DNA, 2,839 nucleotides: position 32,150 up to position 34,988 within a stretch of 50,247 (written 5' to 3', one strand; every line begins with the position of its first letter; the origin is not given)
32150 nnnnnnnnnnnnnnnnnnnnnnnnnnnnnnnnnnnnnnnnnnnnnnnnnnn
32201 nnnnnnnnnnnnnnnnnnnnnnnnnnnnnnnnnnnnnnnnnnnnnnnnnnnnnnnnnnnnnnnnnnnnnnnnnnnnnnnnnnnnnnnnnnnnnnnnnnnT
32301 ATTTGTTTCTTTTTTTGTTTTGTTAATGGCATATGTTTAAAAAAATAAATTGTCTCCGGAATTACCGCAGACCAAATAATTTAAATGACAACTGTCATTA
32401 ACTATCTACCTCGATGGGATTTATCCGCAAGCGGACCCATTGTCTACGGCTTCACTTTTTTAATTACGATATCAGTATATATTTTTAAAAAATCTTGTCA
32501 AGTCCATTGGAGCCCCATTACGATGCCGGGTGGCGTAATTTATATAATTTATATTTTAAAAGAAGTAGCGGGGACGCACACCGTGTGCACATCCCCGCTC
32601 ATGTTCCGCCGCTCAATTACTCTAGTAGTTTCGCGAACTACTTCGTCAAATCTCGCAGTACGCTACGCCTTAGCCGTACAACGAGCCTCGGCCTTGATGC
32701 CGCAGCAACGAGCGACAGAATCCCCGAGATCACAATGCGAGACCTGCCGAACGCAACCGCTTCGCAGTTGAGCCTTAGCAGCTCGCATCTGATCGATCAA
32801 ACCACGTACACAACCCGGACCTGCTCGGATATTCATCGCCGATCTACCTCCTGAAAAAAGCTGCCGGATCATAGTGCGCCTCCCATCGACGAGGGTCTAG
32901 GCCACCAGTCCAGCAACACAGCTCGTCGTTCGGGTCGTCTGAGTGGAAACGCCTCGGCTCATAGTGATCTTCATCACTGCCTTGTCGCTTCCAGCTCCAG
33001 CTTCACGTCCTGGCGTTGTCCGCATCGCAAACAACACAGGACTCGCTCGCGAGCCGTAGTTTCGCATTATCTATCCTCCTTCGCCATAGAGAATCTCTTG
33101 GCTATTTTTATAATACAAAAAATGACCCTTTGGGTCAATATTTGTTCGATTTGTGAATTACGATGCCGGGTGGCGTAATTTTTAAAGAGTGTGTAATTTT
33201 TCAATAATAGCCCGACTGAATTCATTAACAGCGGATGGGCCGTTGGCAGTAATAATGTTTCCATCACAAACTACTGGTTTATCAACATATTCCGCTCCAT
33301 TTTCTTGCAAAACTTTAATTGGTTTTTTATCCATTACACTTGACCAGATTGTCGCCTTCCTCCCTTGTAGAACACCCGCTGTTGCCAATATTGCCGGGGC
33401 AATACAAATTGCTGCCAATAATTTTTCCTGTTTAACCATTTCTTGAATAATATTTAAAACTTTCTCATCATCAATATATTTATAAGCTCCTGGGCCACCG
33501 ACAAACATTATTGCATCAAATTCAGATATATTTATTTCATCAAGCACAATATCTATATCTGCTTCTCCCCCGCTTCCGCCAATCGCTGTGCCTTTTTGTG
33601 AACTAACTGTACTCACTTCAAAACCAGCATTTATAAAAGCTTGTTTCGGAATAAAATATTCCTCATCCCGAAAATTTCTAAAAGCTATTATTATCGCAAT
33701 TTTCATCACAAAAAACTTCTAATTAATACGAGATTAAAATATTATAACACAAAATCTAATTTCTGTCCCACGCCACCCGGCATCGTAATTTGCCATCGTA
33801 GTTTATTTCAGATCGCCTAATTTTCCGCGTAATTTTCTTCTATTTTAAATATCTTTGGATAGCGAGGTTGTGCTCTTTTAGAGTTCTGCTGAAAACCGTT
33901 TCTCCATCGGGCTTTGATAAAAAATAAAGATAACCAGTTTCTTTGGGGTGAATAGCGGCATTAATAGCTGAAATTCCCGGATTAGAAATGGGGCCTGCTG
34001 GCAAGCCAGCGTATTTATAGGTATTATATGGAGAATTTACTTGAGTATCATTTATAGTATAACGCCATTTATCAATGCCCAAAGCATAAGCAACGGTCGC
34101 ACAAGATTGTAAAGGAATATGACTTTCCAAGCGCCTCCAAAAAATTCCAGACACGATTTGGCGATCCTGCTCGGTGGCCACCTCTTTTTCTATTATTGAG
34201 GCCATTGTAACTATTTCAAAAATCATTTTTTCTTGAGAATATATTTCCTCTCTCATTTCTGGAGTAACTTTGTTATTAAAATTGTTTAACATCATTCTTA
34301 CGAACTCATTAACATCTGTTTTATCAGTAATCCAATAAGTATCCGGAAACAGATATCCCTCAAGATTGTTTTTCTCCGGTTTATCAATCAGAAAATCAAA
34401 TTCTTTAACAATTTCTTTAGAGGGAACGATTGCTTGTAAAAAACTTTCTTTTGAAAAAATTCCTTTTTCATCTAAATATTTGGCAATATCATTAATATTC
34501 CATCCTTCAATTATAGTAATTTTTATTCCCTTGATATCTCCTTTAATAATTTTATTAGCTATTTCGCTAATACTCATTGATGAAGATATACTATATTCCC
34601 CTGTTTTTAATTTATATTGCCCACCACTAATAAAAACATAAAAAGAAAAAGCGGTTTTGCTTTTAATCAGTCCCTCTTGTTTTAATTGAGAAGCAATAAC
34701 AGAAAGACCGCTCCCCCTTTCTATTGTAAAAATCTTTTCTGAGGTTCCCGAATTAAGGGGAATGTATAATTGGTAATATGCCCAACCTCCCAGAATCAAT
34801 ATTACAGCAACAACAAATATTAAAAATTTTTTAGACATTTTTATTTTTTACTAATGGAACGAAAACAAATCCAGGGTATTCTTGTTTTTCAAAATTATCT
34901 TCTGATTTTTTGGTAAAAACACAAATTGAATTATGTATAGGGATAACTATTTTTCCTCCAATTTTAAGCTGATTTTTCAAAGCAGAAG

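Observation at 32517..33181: Island D: a 640-bp GC-rich two-small-ORF cassette bracketed by perfect 25-nt direct repeats, wedged between a DJ-1-family gene and the rplJ promoter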

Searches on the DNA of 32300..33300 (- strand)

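Call 11: search_rna_families(source=window, start=32300, end=33300, threshold=evalue, max_evalue=10, show_alignments=3)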
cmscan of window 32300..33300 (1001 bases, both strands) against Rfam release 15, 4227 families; matches with E-value up to 10: 8.
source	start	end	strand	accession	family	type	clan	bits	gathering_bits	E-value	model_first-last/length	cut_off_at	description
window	32335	32467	-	RF00557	L10_leader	Cis-reg; leader;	-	55.3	44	6.7e-08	1-138/138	no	Ribosomal protein L10 leader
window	33107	33143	+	RF01376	CRISPR-DR63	Gene; CRISPR;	CL00015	18.5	37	6.5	1-37/37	no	CRISPR RNA direct repeat element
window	32950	33015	-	RF02163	sR-tMet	Gene; snRNA; snoRNA; CD-box;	-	18.1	50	3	1-72/72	no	Small nucleolar RNA sR-tMet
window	32345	32498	+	RF03145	RAGATH-14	Gene; sRNA;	-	15.6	149.1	5.1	1-190/190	no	RAGATH-14 RNA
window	32823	32840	-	RF01303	sR49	Gene; snRNA; snoRNA; CD-box;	-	14.8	50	5.6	1-56/56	no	Small nucleolar RNA sR49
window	32899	32982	-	RF01170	snoU61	Gene; snRNA; snoRNA; CD-box;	CL00067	14.8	55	6.3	1-84/84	no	Small nucleolar RNA U61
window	33076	33113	-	RF03156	L31-Firmicutes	Cis-reg; leader;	CL00118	14.5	33.3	4.1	1-32/32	no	L31-Firmicutes ribosomal protein leader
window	32952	32995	-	RF01126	sR41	Gene; snRNA; snoRNA; CD-box;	-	12.9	54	2.9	1-53/53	no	Small nucleolar RNA sR41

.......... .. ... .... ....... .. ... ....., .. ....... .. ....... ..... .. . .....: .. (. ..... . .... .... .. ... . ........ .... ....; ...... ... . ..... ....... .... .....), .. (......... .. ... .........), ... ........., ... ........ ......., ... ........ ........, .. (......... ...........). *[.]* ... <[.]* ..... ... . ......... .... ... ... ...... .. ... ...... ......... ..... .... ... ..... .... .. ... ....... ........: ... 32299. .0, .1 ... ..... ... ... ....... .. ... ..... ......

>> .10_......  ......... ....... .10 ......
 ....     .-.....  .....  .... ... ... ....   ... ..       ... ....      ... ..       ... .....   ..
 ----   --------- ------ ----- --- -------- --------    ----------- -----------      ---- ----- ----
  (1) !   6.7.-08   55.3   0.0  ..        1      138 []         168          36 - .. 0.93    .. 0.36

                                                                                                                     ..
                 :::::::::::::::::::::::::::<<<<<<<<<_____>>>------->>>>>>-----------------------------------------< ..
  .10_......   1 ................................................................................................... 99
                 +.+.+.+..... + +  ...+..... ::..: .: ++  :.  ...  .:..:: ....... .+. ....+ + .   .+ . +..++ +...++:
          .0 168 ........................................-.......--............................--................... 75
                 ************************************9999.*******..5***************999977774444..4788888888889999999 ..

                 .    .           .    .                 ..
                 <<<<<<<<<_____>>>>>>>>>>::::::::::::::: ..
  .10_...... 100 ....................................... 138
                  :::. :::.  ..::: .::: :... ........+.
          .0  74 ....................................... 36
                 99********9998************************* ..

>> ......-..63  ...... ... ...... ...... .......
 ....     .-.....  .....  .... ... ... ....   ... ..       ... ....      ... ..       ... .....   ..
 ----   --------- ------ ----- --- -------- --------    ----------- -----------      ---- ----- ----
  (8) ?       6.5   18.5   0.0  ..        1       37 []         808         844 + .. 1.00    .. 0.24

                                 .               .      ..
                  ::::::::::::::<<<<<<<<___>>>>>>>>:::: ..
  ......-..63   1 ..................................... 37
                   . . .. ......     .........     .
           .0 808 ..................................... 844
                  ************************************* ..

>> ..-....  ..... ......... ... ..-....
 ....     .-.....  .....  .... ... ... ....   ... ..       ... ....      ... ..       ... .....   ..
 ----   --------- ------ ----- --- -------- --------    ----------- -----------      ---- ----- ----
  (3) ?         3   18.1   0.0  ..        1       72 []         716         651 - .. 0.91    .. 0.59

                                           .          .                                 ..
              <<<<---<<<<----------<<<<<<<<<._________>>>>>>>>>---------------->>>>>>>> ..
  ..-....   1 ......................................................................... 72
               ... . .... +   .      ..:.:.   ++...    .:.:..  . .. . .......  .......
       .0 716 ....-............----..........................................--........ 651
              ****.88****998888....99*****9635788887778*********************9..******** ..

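Call 19: search_dna_similar(query=window:32545-33156:-, collection=phages, mode=distant, max_evalue=0.01)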
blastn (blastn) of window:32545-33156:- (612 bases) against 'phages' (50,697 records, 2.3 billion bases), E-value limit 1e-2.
No match.

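Call 20: search_dna_similar(query=window:32545-33156:-, collection=plasmids, mode=distant, max_evalue=0.01)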
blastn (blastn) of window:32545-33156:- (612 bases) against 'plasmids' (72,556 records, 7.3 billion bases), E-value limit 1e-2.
No match.

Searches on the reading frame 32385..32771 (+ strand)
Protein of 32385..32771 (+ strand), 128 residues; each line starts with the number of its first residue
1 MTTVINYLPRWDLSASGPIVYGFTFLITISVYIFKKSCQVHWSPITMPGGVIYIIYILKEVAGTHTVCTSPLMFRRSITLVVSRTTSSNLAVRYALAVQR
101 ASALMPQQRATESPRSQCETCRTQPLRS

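Call 29: find_encoding_contigs(protein=window:32385-32771:+, flank=6000, max_places=10)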
Protein window:32385-32771:+ (128 aa): 1 contig read that carries it; 1 place shown.
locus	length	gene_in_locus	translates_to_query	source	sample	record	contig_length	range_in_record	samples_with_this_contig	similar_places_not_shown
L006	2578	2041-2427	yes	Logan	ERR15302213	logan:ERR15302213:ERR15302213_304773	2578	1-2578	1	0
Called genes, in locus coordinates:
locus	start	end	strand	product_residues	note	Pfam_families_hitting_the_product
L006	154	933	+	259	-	-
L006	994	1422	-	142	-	PF16320:Ribosomal_L12_N, PF00542:Ribosomal_L12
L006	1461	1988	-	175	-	PF00466:Ribosomal_L10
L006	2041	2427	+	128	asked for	-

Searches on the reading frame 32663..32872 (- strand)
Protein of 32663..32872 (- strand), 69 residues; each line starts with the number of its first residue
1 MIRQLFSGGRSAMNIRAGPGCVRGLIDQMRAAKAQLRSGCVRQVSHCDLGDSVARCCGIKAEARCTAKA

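Call 23: search_protein_families(library=pfam, proteins=[window:32663-32872:-], max_evalue=0.01)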
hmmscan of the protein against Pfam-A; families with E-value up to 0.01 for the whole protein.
window:32663-32872:- (69 aa): 0 families

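Call 30: find_encoding_contigs(protein=window:32663-32872:-, flank=6000, max_places=10)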
Protein window:32663-32872:- (69 aa): no gene with exactly this product is on record in the collection.

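Call 43: find_homologous_proteins(query=A1, max_evalue=10)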
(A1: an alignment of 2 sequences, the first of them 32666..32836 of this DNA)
Query A1 (2 sequences): no candidate shares three 5-residue words with the query. No homologue found.
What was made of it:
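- Tried and rejected: The word-indexed search with the ORF2 alignment gave no candidates (call 43).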

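Call 44: find_related_loci(query=A1, collection=metagenome_contigs, flank=5000)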
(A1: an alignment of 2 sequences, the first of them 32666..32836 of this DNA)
Query A1 (57 aa) in metagenome_contigs; peptide patterns used: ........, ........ (x = any residue, [..] = any of these).
67 stretches matched a pattern, but none encodes a relative of the query by tblastn (E <= 1e-3).
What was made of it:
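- Tried and rejected: The metagenome scan with back-translated ORF2 found nothing (call 44).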

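Call 53: predict_structure(protein=window:32666-32836:-)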
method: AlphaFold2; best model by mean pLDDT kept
length: 57 residues; sequences in the alignment: 1
mean_pLDDT: 65.8   pTM: 0.44
mean pLDDT of the five models: 65.8, 63.6, 58.4, 52.1, 48.6
residues with pLDDT >= 90: 0; 70-90: 19; 50-70: 35; < 50: 3
segments of 3 or more residues with pLDDT < 50: none
pLDDT, mean of each block of 10 residues (from residue 1): 63 73 67 68 66 54
secondary structure, 60 per line:
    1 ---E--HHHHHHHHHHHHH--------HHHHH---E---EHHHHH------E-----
elements in order: H7-19 H28-32 H41-45
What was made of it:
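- AlphaFold2 gives a low-confidence model with pLDDT 66 (call 53).
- Tried and rejected: AlphaFold2 on ORF2 alone gave pLDDT 66, too poor for a fold search (call 53).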

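Call 56: search_protein_families(library=padloc, proteins=[window:32666-32872:-], max_evalue=10)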
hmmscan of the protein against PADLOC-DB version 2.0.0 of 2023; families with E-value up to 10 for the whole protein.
window:32666-32872:- (69 aa): 0 families

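Call 57: search_protein_families(library=pfam, proteins=[window:32666-32872:-], max_evalue=10)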
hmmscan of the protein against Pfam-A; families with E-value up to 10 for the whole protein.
window:32666-32872:- (69 aa): 0 families

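Call 58: search_protein_representatives(protein=window:32666-32872:-)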
Query: 69 residues. Proteins with E-value up to 0.001 (for the whole library): 1; up to 1e-10: 0; up to 1e-30: 0. The best 1 are listed.
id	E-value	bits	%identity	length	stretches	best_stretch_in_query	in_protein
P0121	9.6e-04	35.9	43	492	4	11-32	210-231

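Call 62: search_solved_structures(query=A1, max_evalue=10)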
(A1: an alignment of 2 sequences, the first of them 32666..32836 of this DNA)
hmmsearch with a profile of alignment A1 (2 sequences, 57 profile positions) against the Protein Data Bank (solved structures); distinct sequences matched with E-value up to 10: 3.
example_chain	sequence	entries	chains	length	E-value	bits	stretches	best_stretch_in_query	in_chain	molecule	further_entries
9sdp_BB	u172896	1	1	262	0.15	15.9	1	16-43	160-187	Small ribosomal subunit protein eS1z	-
4jnd_A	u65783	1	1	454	0.58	14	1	13-53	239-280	Ca(2+)/calmodulin-dependent protein kinase phosphatase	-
3nip_A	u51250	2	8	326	1.7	12.5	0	4-40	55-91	3-guanidinopropionase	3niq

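Call 63: search_protein_families(library=phrogs, proteins=[window:32666-32872:-], max_evalue=1)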
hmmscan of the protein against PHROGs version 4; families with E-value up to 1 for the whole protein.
window:32666-32872:- (69 aa): 1 family
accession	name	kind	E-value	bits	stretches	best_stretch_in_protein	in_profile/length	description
phrog_22342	-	unknown function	0.2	13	1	25-68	53-94/129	-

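Call 73: search_protein_families(library=ncbifam, proteins=[window:32666-32872:-], max_evalue=0.01)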
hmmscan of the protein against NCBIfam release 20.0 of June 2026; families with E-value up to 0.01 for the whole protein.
window:32666-32872:- (69 aa): 0 families
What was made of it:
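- No homologue of either peptide exists in the libraries searched (calls 43, 57, 58, 62, 63, 73).
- Tried and rejected: Pfam, PADLOC, PHROGs, NCBIfam and PDB sequences gave nothing significant (calls 56, 57, 62, 63, 73).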

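Call 98: search_dna_similar(query=window:32666-32836:-, collection=phages, mode=protein, max_evalue=1, max_rows=5)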
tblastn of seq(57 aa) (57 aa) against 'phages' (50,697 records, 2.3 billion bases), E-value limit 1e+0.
No match.

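Call 99: search_dna_similar(query=window:32666-32836:-, collection=plasmids, mode=protein, max_evalue=1, max_rows=5)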
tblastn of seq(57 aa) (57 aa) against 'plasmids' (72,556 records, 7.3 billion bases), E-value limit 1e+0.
Records with a match: 1; places in all: 1; records where one place covers at least 80% of the query: 1.
Best place of each record, by identity: <60% 1.
By first word of the organism name: Ralstonia 1.
By predicted mobility (MOB-suite, as given by PLSDB): mobilizable 1.
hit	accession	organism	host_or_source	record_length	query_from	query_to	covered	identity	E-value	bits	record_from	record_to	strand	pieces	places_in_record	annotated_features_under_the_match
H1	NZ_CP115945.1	Ralstonia syzygii R24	Syzygium aromaticum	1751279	5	57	93%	37.7%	9e-1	33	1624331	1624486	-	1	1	none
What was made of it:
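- Tried and rejected: DNA searches with the island. blastn against phages and plasmids found nothing (calls 19, 20). tblastn of ORF2 gave only a chance hit at E = 0.9 (calls 98, 99).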

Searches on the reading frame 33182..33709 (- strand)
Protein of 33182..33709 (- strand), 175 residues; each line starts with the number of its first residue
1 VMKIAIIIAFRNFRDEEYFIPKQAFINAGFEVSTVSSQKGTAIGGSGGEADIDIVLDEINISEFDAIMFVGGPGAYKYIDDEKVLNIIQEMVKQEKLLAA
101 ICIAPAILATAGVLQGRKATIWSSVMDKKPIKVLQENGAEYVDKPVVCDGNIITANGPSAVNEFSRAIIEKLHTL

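Call 14: find_encoding_contigs(protein=window:33182-33709:-, flank=6000, max_places=10)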
Protein window:33182-33709:- (175 aa): no gene with exactly this product is on record in the collection.

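Call 23: search_protein_families(library=pfam, proteins=[window:33182-33709:-], max_evalue=0.01)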
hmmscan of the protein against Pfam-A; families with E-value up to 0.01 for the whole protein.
window:33182-33709:- (175 aa): 1 family
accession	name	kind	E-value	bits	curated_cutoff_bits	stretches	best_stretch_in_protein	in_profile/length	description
PF01965.30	DJ-1_PfpI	-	2.5e-41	141.7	26.6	1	2-170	1-164/165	DJ-1/PfpI family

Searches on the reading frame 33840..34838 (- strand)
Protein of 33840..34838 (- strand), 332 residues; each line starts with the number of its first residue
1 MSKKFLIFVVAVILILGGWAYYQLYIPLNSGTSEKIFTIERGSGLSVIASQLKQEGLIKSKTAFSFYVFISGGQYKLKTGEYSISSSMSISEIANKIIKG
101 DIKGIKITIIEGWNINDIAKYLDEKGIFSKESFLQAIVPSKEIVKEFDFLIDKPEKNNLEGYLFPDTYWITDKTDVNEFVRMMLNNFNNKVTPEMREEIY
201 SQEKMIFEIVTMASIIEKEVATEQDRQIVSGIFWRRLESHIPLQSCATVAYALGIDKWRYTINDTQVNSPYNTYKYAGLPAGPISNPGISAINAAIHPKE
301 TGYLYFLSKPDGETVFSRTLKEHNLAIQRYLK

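Call 23: search_protein_families(library=pfam, proteins=[window:33840-34838:-], max_evalue=0.01)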
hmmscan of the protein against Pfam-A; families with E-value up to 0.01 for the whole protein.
window:33840-34838:- (332 aa): 1 family
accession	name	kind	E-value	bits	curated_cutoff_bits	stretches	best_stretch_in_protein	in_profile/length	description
PF02618.21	YceG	-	2.3e-85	286.9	32.4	1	37-328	1-274/275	YceG-like family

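Call 93: find_encoding_contigs(protein=window:33840-34838:-, flank=4000, max_places=10)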
Protein window:33840-34838:- (332 aa): no gene with exactly this product is on record in the collection.
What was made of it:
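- Tried and rejected: Exact-protein look-ups for DJ-1 and YceG were not on record (calls 14, 93).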
